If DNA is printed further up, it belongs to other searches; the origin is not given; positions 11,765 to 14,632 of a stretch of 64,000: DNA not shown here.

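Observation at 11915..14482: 855-aa TAT-exported protein of unknown family at the core of the PUL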

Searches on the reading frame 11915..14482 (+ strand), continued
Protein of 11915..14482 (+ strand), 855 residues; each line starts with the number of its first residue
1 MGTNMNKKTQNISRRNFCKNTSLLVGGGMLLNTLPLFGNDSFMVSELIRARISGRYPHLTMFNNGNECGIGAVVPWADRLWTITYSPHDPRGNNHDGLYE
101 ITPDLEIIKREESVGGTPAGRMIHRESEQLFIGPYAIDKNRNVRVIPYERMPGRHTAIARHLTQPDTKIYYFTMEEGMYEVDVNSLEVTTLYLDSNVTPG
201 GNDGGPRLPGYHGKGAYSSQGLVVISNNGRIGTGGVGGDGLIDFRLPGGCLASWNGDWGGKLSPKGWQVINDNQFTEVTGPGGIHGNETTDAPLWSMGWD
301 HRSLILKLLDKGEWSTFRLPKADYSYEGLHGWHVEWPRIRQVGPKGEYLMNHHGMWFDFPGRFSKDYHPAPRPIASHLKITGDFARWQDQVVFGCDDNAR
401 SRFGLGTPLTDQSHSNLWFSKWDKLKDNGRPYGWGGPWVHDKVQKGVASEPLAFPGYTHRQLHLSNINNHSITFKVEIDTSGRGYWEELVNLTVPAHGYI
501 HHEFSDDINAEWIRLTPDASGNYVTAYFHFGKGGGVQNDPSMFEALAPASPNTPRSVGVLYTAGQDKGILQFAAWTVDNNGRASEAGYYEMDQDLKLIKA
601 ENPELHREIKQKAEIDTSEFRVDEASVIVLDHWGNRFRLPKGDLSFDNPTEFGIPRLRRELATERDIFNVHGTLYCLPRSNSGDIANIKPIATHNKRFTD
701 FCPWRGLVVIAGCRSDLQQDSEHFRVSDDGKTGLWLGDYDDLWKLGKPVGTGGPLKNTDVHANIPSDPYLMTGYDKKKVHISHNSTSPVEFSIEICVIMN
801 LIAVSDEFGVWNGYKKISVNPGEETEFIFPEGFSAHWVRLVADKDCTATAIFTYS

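Call 58: search_dna_similar(query=L047:13164-14660:+, collection=plasmids, mode=protein, max_evalue=1e-30, max_rows=40)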
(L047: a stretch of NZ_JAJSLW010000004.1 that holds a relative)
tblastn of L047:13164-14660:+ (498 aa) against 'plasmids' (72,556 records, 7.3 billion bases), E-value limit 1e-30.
Records with a match: 34; places in all: 53; records where one place covers at least 80% of the query: 34.
Best place of each record, by identity: <60% 34.
By first word of the organism name: Persicobacter 8; Chondrinema 3; Halocatena 3; Halomontanus 2; Streptomyces 2; Novosphingobium 2; Fulvitalea 1; Mesobacillus 1; Flammeovirga 1; Alteromonas 1; and 10 more.
By predicted mobility (MOB-suite, as given by PLSDB): non-mobilizable 32; mobilizable 1; conjugative 1.
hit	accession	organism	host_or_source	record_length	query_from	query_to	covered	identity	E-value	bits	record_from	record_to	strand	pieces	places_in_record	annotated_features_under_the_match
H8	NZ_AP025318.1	Fulvitalea axinellae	-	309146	42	490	90%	53.6%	3e-162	516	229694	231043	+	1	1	sulfatase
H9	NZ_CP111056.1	Chondrinema litorale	Seaweed,red alga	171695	41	494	91%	47.8%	6e-132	429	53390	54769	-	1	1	sulfatase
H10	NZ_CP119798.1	Halomontanus rarus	cell culture,sediment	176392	39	470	87%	38.1%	1e-86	298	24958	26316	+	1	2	sulfatase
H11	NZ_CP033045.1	Mesobacillus foraminis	cell culture,Red Sea lagoons-Mangrove ...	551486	45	448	81%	39.0%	2e-76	268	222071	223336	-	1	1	sulfatase-like hydrolase/transferase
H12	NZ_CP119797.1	Halomontanus rarus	cell culture,sediment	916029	7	492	98%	32.1%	1e-64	234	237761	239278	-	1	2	sulfatase-like hydrolase/transferase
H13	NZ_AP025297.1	Persicobacter psychrovividus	-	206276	26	456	87%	35.9%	3e-71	253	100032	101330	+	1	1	sulfatase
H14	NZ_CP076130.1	Flammeovirga kamogawensis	single bacterial isolate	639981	23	473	91%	34.0%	1e-66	239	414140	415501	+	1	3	sulfatase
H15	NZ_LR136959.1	Alteromonas sp. 76-1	-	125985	14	491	96%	31.9%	7e-65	235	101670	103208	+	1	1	sulfatase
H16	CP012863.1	Persicobacter sp. JZB09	cell culture,soil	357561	26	473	90%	33.5%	9e-63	229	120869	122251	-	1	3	record has no annotation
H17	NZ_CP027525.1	Pseudoalteromonas carrageenovora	red alga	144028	44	474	87%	34.1%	1e-72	258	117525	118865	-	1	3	sulfatase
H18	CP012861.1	Persicobacter sp. JZB09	cell culture,soil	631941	26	468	89%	33.2%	1e-67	243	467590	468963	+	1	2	record has no annotation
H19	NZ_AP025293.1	Persicobacter psychrovividus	-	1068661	2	468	94%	30.9%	3e-63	230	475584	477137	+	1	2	none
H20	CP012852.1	Persicobacter sp. JZB09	cell culture,soil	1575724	31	446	84%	34.7%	8e-61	223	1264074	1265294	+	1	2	none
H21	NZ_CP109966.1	Catenovulum adriaticum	algae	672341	42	493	91%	31.5%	2e-64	233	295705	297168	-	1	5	sulfatase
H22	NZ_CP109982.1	Halocatena marina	cell cuture,Qidong intertidal zone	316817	45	462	84%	34.0%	1e-60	222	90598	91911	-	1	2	sulfatase-like hydrolase/transferase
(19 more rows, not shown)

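Call 59: get_annotated_region(hit=H17, flank=20000)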
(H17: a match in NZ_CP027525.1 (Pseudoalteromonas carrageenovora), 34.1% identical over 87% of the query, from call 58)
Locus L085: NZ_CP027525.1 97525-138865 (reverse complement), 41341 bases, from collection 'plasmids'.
description: Pseudoalteromonas carrageenovora strain KCTC 22325 plasmid pKCTC22325, complete sequence
organism: Pseudoalteromonas carrageenovora (NCBI taxid 227)
taxonomy: Bacteria; Pseudomonadota; Gammaproteobacteria; Alteromonadales; Pseudoalteromonadaceae; Pseudoalteromonas; Pseudoalteromonas carrageenovora
host: -; source: red alga; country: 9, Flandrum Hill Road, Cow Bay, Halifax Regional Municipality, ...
typing (MOB-suite, as given by PLSDB): non-mobilizable
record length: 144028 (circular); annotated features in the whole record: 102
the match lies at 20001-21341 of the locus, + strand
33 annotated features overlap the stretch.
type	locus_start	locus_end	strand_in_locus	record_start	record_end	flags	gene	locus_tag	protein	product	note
CDS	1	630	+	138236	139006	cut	-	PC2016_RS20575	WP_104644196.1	SDR family oxidoreductase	-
CDS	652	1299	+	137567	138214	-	-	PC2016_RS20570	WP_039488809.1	hypothetical protein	-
CDS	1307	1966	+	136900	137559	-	-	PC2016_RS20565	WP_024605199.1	response regulator transcription factor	GO:0000160 - phosphorelay signal transduction system [Evidence IEA]; GO:0006355 - regulation of DNA-templated ...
CDS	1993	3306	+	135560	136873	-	-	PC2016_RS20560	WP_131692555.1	ATP-binding protein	-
CDS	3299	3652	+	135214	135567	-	-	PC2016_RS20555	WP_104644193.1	cupredoxin domain-containing protein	-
CDS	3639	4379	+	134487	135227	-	-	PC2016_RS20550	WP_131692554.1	iron transporter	-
CDS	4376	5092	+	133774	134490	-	-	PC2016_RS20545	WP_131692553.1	hypothetical protein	-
CDS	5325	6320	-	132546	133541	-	-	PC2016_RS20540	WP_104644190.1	hypothetical protein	-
CDS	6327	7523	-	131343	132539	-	-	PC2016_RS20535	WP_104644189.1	AAA family ATPase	-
CDS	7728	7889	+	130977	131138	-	-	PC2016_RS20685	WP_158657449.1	hypothetical protein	-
CDS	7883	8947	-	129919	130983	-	-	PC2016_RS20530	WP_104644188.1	replication initiation protein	GO:0006270 - DNA replication initiation [Evidence IEA]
CDS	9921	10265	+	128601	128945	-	-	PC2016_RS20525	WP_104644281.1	hypothetical protein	-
CDS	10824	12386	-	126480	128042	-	-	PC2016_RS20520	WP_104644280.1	sodium/sugar symporter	-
CDS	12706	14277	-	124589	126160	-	-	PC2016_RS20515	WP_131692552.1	arylsulfatase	-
CDS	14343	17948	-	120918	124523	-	-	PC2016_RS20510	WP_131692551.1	TonB-dependent receptor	GO:0006810 - transport [Evidence IEA]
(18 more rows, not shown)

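Call 72: search_protein_families(library=pfam, proteins=[L063:12431-14092:+, L043:1295-2803:+, L058:21-2906:+, L060:4873-6402:+, L068:14564-17797:+, L064:17727-18995:+, L059:19428-21731:+, L064:8145-9596:+, L080:7312-8763:+, L036:12540-14234:+], max_evalue=0.001)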
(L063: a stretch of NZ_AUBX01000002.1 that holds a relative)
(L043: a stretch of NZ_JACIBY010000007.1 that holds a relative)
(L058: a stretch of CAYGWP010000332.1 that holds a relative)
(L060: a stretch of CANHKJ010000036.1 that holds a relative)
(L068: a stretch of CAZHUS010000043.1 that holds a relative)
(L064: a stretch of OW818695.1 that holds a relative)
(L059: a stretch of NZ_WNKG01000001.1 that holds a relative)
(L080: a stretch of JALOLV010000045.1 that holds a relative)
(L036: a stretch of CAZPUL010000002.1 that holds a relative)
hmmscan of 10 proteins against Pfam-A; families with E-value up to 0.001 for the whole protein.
L063:12431-14092:+ (553 aa): 1 family
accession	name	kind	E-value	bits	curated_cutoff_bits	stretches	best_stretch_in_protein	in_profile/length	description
PF00474.23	SSF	-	1.2e-41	143.4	22.8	1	33-410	1-395/406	Sodium:solute symporter family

L043:1295-2803:+ (502 aa): 3 families
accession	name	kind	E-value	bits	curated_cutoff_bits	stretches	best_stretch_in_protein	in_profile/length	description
PF00722.28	Glyco_hydro_16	-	2e-28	99.5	22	1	307-483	11-167/175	Glycosyl hydrolases family 16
PF03009.23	GDPD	-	4.7e-27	96.1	23.6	1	34-253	1-244/244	Glycerophosphoryl diester phosphodiesterase family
PF03935.22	SKN1_KRE6_Sbg1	-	1.5e-12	47.1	30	1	224-370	76-224/501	Beta-glucan synthesis-associated protein SKN1/KRE6/Sbg1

L058:21-2906:+ (961 aa): 3 families
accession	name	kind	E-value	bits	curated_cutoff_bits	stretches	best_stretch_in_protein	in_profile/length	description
PF13360.13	PQQ_2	-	6.9e-39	134.3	27.6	2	119-360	7-232/233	Outer membrane protein assembly factor BamB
PF13570.13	Beta-prop_ACSF4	-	2.1e-11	44.3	133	1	530-593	149-211/329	Beta-alanine-activating enzyme, beta-propeller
PF01011.28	PQQ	-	2.2e-10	40.3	26.7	0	495-553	515-575/595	Glucose/ethanol/alcohol dehydrogenase, beta-propeller domain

L060:4873-6402:+ (509 aa): 6 families
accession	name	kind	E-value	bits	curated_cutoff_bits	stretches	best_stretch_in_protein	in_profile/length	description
PF07635.16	PSCyt1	-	5.5e-11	43.3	22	1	224-283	1-59/59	Planctomycete cytochrome C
PF09990.14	DUF2231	-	6.4e-06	26.7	26.4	1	52-173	4-129/139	Predicted membrane protein (DUF2231)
PF13855.12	LRR_8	-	2.5e-05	24.4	27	0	405-459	3-57/61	Leucine rich repeat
PF12799.13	LRR_4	-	9.1e-05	23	27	0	452-486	2-35/44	Leucine Rich repeats (2 copies)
PF19053.6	EccD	-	0.00029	20.3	30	1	17-169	6-135/339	EccD-like transmembrane domain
PF23598.1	LRR_14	-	0.00037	19.8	40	1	415-496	35-114/353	Leucine-rich repeat region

L068:14564-17797:+ (1077 aa): 7 families
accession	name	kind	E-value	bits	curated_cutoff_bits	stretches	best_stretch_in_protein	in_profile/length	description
PF17389.8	Bac_rhamnosid6H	-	1.1e-105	354.1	24.5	1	624-966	3-338/339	Bacterial alpha-L-rhamnosidase 6 hairpin glycosidase domain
PF08531.16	Bac_rhamnosid_N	-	3.1e-55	187.1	25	1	338-509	1-172/172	Alpha-L-rhamnosidase N-terminal domain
PF25788.1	Ig_Rha78A_N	-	1e-35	122.6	27.4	1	27-139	2-105/105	Rha78A-like, N-terminal immunoglobulin domain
PF05592.18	Bac_rhamnosid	-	1.7e-35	121.5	22.2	1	518-618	2-102/102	Bacterial alpha-L-rhamnosidase concanavalin-like domain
PF17390.7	Bac_rhamnosid_C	-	2e-20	72.8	22.1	1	969-1043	1-73/78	Bacterial alpha-L-rhamnosidase C-terminal domain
PF02837.24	Glyco_hydro_2_N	-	3.6e-09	37.2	28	1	111-249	6-136/169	Glycosyl hydrolases family 2, sugar binding domain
PF22422.2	MGH1-like_GH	-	0.00098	19.2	27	0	796-849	174-227/356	Mannosylglycerate hydrolase MGH1-like glycoside hydrolase domain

L064:17727-18995:+ (422 aa): 1 family
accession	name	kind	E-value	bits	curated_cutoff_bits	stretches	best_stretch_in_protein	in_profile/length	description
PF07690.21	MFS_1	-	4.5e-46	157.8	33.4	1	18-371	1-339/347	Major Facilitator Superfamily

L059:19428-21731:+ (767 aa): 2 families
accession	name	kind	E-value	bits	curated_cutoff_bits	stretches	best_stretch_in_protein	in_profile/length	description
PF00754.31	F5_F8_type_C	-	2.9e-09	37.6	28.2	1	37-145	3-123/127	F5/8 type C domain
PF22633.2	F5_F8_type_C_2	-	5.4e-05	24.2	27.8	1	50-128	2-84/91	NedA-like, galactose-binding domain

L064:8145-9596:+ (483 aa): 3 families
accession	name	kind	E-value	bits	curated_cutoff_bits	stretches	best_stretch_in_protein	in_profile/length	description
PF18911.6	PKD_4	-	4.7e-14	52.6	27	2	309-391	4-85/85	PKD domain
PF00801.26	PKD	-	4.2e-10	39.9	23.5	1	412-466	10-66/80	PKD domain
PF01551.29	Peptidase_M23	-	6.5e-10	39.5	28.7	1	188-292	2-94/96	Peptidase family M23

L080:7312-8763:+ (483 aa): 1 family
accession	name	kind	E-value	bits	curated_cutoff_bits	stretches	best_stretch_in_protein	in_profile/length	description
PF07394.17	DUF1501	-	1.9e-153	511.7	27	1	59-481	1-389/390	Protein of unknown function (DUF1501)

L036:12540-14234:+ (564 aa): 3 families
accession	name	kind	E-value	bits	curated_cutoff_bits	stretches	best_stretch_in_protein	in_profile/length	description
PF00072.30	Response_reg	-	1.2e-28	99.9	30.2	1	221-332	1-110/111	Response regulator receiver domain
PF00211.25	Guanylate_cyc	-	1.4e-23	83.8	21.9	1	387-544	7-165/183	Adenylate and Guanylate cyclase catalytic domain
PF00512.31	HisKA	-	4.6e-11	43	26.9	1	64-117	6-56/66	His Kinase A (phospho-acceptor) domain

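Call 76: find_encoding_contigs(protein=P0017, flank=10000, max_places=1)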
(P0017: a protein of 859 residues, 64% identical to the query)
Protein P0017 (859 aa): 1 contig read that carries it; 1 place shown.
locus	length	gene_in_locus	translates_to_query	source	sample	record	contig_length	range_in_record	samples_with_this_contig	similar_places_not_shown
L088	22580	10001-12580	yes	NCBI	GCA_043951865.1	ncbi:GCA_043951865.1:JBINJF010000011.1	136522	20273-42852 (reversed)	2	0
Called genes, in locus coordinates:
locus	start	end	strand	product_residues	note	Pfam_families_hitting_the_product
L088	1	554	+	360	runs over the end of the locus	PF04773:FecR, PF16344:FecR_C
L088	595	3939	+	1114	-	PF13620:CarboxypepD_reg, PF13715:CarbopepD_reg_2, PF07715:Plug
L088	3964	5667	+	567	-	PF14322:SusD-like_3, PF12771:SusD-like_2 (weak), PF07980:SusD_RagB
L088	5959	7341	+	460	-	PF00884:Sulfatase, PF01663:Phosphodiest, PF16347:SGSH_C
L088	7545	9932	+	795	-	-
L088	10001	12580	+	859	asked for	-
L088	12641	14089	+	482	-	-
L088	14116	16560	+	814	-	PF00890:FAD_binding_2 (weak), PF01134:GIDA (weak), PF07992:Pyr_redox_2 (weak), PF12831:FAD_oxidored, PF13450:NAD_binding_8 (faint), PF00754:F5_F8_type_C (weak)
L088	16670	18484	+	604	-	PF12831:FAD_oxidored, PF13450:NAD_binding_8 (weak)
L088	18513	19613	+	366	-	-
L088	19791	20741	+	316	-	PF02424:ApbE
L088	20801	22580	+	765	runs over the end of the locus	PF01055:Glyco_hydro_31_2nd, PF21365:Glyco_hydro_31_3rd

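Call 77: find_encoding_contigs(protein=P0007, flank=10000, max_places=1)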
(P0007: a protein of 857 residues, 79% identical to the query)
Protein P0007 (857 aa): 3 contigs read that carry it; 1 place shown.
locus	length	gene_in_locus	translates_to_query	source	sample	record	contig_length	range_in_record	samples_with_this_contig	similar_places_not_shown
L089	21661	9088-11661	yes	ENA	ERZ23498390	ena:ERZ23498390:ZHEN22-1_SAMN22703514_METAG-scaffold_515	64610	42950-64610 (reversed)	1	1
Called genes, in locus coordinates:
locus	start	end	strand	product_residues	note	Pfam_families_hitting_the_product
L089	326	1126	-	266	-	PF13469:Sulfotransfer_3 (weak)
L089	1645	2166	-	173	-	PF25841:Ulvan_lyase_C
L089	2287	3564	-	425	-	PF25840:Ulvan_lyase_N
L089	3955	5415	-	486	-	PF00884:Sulfatase, PF01663:Phosphodiest, PF16347:SGSH_C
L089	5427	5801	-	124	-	PF00126:HTH_1 (weak)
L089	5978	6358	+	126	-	PF12831:FAD_oxidored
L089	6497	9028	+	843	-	PF09423:PhoD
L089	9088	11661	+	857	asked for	-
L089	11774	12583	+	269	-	PF01261:AP_endonuc_2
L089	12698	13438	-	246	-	PF02586:SRAP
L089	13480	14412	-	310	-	-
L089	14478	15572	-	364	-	PF09411:PagL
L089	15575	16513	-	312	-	PF20244:DUF6599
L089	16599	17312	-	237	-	PF18917:LiaI-LiaF-like_TM1 (weak), PF22570:LiaF-TM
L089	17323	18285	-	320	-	PF03547:Mem_trans, PF01758:SBF (weak)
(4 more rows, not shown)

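Call 86: search_protein_families(library=pfam, proteins=[L088:12641-14089:+, L083:5575-7515:+], max_evalue=0.001)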
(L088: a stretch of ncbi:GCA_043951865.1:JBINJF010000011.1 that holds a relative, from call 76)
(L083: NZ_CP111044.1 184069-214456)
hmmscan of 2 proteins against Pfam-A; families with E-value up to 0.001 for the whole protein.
L088:12641-14089:+ (482 aa): 0 families

L083:5575-7515:+ (646 aa): 0 families

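Call 87: search_protein_families(library=pfam, alignment_id=A1, max_evalue=1)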
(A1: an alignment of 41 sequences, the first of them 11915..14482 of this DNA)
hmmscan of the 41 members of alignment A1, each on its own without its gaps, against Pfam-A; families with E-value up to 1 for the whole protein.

A. member 1, window:11915-14482:+ (855 aa): 1 family
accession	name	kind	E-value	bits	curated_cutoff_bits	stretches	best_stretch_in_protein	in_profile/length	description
PF25249.1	Ig_CFAP65_7th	-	0.055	13.7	28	0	767-819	12-65/120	CFAP65, seventh Ig-like domain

B. families by the number of members that match (of 41 scanned): 12 families
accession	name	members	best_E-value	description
PF00754.31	F5_F8_type_C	6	8.2e-06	F5/8 type C domain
PF05506.17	PLipase_C_C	6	0.0015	Bacterial phospholipase C, C-terminal domain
PF16405.10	DUF5013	3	0.044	Domain of unknown function (DUF5013)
PF10518.14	TAT_signal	2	0.058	TAT (twin-arginine translocation) pathway signal sequence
PF22058.2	X25_BaPul_like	1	0.0045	Pullulanase X25 domain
PF14310.12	Fn3-like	1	0.05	Fibronectin type III-like domain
PF25249.1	Ig_CFAP65_7th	1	0.055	CFAP65, seventh Ig-like domain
PF18223.6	PilJ_C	1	0.086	Pili PilJ C-terminal domain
PF18099.7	CBM_35_2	1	0.13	Carbohydrate binding module (family 35)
PF19135.5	DUF5818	1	0.13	Protein of unknown function (DUF5818)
PF03884.20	YacG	1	0.15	DNA gyrase inhibitor YacG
PF19565.4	DUF6087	1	0.31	Family of unknown function (DUF6087)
